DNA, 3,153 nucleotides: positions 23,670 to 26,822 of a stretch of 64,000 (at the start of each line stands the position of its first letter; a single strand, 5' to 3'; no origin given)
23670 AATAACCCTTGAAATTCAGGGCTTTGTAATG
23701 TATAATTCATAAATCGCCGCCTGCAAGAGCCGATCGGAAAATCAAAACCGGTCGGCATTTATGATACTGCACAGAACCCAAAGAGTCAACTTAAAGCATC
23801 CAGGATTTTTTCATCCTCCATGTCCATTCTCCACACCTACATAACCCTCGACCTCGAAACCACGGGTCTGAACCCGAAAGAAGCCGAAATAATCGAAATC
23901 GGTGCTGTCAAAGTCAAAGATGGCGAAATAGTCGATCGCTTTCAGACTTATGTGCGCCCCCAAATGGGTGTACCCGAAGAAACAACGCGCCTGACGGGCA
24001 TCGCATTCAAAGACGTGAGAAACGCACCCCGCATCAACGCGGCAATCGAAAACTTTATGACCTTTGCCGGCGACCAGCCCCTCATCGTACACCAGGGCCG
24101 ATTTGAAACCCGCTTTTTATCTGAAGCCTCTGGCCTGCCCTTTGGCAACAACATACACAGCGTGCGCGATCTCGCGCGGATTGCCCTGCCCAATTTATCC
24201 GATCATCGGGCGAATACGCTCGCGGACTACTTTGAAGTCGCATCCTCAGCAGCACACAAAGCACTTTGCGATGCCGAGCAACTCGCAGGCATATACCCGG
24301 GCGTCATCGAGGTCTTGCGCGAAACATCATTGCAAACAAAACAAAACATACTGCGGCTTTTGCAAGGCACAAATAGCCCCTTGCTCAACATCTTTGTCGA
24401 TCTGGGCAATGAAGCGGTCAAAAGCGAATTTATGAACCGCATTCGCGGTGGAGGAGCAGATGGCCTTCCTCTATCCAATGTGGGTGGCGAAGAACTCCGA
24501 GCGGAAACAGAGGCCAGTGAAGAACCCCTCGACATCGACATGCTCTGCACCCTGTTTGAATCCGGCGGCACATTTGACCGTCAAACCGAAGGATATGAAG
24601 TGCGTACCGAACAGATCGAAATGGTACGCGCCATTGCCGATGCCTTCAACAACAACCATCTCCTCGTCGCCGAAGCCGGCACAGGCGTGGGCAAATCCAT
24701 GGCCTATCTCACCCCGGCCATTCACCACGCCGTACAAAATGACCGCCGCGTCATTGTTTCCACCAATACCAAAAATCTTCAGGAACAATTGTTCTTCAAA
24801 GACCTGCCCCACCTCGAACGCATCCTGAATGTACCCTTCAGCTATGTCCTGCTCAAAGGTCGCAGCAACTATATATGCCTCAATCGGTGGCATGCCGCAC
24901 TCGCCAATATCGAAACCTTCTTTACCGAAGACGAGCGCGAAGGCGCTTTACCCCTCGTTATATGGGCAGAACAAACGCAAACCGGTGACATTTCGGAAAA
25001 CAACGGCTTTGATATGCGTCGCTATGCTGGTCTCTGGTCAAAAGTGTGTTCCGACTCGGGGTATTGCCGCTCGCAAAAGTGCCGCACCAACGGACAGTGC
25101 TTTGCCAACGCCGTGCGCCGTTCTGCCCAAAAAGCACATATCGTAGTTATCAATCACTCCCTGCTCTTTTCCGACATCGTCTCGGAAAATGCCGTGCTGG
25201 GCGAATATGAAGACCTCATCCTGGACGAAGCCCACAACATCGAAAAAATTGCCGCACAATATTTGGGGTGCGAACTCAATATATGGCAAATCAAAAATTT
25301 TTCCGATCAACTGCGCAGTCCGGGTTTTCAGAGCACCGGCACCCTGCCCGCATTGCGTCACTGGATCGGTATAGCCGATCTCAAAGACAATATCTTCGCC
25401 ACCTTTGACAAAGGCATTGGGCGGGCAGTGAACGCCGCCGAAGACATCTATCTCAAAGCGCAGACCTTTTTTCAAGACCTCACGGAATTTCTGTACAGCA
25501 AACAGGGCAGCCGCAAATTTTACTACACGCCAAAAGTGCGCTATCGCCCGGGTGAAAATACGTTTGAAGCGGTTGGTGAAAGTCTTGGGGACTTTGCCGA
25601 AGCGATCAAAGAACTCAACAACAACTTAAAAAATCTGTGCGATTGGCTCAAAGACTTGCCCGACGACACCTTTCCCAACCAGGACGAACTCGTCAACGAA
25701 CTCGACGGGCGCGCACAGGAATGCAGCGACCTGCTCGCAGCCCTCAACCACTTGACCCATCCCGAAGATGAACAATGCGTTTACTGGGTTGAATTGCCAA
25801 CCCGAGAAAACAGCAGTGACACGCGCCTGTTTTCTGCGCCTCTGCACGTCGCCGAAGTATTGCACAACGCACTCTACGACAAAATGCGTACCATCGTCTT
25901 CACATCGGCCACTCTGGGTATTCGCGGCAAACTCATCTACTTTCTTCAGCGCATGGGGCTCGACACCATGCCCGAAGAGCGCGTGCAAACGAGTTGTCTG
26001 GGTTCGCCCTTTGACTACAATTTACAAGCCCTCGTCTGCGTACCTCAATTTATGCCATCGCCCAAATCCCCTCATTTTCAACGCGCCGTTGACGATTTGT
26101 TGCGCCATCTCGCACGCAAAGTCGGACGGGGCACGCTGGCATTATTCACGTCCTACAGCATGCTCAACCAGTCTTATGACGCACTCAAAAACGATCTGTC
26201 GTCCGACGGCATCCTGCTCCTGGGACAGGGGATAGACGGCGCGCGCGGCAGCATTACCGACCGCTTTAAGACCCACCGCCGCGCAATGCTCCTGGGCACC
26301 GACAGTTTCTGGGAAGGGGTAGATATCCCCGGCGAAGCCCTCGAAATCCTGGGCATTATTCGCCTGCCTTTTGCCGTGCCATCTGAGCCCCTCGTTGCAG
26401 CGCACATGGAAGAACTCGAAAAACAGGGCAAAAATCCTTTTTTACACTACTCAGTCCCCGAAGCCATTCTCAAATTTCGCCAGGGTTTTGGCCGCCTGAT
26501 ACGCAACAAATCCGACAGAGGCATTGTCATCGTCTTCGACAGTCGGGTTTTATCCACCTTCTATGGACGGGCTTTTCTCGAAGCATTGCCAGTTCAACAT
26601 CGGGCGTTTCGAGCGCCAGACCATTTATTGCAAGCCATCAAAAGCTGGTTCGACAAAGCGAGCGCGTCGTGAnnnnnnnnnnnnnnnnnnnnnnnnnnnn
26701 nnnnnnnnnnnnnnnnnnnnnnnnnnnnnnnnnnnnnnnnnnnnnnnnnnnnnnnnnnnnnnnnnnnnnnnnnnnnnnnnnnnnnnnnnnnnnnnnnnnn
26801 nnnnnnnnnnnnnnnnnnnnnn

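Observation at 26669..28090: Half-length RelA/SpoT homologue (HD + synthetase + TGS only), translationally coupled to dinG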

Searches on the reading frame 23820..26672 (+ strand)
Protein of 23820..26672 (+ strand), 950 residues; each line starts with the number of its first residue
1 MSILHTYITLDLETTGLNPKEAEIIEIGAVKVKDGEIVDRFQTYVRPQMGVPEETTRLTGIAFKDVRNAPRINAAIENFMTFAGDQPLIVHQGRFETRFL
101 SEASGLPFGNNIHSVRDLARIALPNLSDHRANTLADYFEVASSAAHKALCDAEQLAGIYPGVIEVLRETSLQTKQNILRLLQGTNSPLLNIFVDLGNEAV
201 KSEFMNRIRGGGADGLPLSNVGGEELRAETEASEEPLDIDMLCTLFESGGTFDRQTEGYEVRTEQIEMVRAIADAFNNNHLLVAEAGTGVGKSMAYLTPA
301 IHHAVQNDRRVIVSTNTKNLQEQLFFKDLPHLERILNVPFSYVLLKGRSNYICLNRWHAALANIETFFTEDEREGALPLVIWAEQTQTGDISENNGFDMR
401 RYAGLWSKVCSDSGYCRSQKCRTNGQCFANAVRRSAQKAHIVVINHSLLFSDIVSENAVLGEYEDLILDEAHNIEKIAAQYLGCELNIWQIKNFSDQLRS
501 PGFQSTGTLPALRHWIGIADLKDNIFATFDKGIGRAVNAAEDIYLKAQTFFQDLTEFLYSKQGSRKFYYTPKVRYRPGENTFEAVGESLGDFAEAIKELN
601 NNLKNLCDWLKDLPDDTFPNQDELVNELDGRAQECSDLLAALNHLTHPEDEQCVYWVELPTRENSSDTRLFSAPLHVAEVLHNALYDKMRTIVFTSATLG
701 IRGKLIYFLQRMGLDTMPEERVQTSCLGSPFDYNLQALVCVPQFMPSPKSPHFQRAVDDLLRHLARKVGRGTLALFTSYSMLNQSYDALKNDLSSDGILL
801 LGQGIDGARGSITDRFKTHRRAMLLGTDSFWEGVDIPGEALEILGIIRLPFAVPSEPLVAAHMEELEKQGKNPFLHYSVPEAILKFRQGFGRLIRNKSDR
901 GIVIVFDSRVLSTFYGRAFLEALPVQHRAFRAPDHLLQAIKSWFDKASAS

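Call 3: search_protein_families(library=pfam, proteins=[window:23820-26672:+], max_evalue=0.01)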
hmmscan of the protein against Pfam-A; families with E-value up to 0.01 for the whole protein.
window:23820-26672:+ (950 aa): 6 families
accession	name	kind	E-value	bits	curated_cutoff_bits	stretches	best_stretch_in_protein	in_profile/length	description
PF13307.12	Helicase_C_2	-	1.2e-42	146.3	25.3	1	763-924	3-168/170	Helicase C-terminal domain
PF00929.31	RNase_T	-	3.3e-24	86.7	24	1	9-159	2-164/164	Exonuclease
PF00270.35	DEAD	-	7.3e-11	42.5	26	1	271-325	7-62/167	DEAD/DEAH box helicase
PF04851.21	ResIII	-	1.4e-07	32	22.5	1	259-371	2-114/164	Type III restriction enzyme, res subunit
PF06733.21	DEAD_2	-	7.5e-06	26.1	21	1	421-487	100-168/172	DEAD_2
PF16473.11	Rv2179c-like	-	3.7e-05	23.9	27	1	7-103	2-117/177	3'-5' exoribonuclease Rv2179c-like domain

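Call 4: search_protein_families(library=ncbifam, proteins=[window:23820-26672:+], max_evalue=0.01)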
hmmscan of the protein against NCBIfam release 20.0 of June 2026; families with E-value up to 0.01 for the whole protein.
window:23820-26672:+ (950 aa): 33 families (the best 25 are shown)
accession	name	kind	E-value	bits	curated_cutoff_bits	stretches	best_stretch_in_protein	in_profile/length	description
NF005981.0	PRK08074.1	equivalog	5.2e-198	660.1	789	1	6-944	4-929/931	ATP-dependent DNA helicase DinG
NF053712.1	repair_DEAH_YoaA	equivalog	1.2e-164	549.5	680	2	592-928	303-618/630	DNA repair helicase YoaA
TIGR01407.1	dinG_rel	hypoth_equivalog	4.4e-149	498.4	547.7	1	6-943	1-888/889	putative DnaQ family exonuclease/DinG family helicase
NF008729.0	PRK11747.1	equivalog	8.5e-116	388.1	598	1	253-929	18-700/703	ATP-dependent DNA helicase DinG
NF005569.0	PRK07246.1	equivalog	1.9e-73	248.1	794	3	640-924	528-798/820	bifunctional DnaQ family exonuclease/ATP-dependent helicase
NF005906.0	PRK07883.1-4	equivalog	1e-35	123.1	495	1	6-183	7-189/563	DEDD exonuclease domain-containing protein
NF005907.0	PRK07883.1-5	equivalog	1.4e-34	119.5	454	1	6-177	29-206/584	DEDD exonuclease domain-containing protein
NF001688.0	PRK00448.1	equivalog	8e-33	113.1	873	1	5-181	423-603/1445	PolC-type DNA polymerase III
NF005905.0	PRK07883.1-3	equivalog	1.1e-31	110.2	508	1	6-180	25-205/581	DEDD exonuclease domain-containing protein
NF005289.0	PRK06807.1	equivalog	1.7e-30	106.3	335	1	2-175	5-181/313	3'-5' exonuclease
TIGR03117.2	cas_csf4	equivalog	6.5e-30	104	400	3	259-364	127-231/800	type IV CRISPR-associated DEAD/DEAH-box helicase Csf4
TIGR01405.1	polC_Gram_pos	equivalog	1.2e-28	99.4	1043.45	1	6-177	190-365/1211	DNA polymerase III subunit alpha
NF005836.0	PRK07740.1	equivalog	1.2e-27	96.9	261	1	7-181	61-241/244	hypothetical protein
NF006316.0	PRK08517.1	equivalog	4.9e-27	94.9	247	1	6-153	71-220/270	3'-5' exonuclease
NF005904.0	PRK07883.1-2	equivalog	1.2e-25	89.8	969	1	6-180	31-211/584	DEDD exonuclease domain-containing protein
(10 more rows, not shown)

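Call 72: search_protein_families(library=padloc, proteins=[window:23820-26672:+], max_evalue=0.001)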
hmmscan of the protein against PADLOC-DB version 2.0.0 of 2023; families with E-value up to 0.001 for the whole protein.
window:23820-26672:+ (950 aa): 12 families
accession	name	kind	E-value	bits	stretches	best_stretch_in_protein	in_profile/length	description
PDLC01439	typeIV_DinG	-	5.4e-124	413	1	251-926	6-559/575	CAS-IV-A; associated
PDLC01729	typeIV_DinG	-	4.2e-47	159.2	2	256-501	15-260/666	Csf4_0_IVA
PDLC01247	DEDDh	-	5.9e-32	109.2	1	9-159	2-138/139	"CAS-I,CAS-II,CAS-III,CAS-IV,CAS-V,CAS-VI; associated"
PDLC01730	typeIV_DinG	-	3.8e-23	79.7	3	252-353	112-212/802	Csf4_1_IVA1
PDLC05028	PDC-S48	-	3.9e-19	66.6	1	6-158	19-175/512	-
PDLC01321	typeIV_DinG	-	5.5e-19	66.4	1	264-505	1-228/559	CAS-IV-A; associated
PDLC05027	PDC-S48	-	2.3e-18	64.5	1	6-163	5-167/411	-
PDLC01007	typeIV_DinG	-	6.9e-15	52.7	2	264-366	1-104/676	CRISPR type AFERR-associated DEAD/DEAH-box helicase Csf4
PDLC01731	typeIV_DinG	-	1.1e-13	48.9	1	675-908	273-488/526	Csf4_2_IVA1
PDLC01732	typeIV_DinG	-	1.5e-08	32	1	815-910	501-591/648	Csf4_3_IVE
PDLC00753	Effector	-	0.00029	18.6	0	6-69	7-69/184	Exonuclease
PDLC04986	PDC-S28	-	0.00065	16.1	0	832-923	400-483/831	-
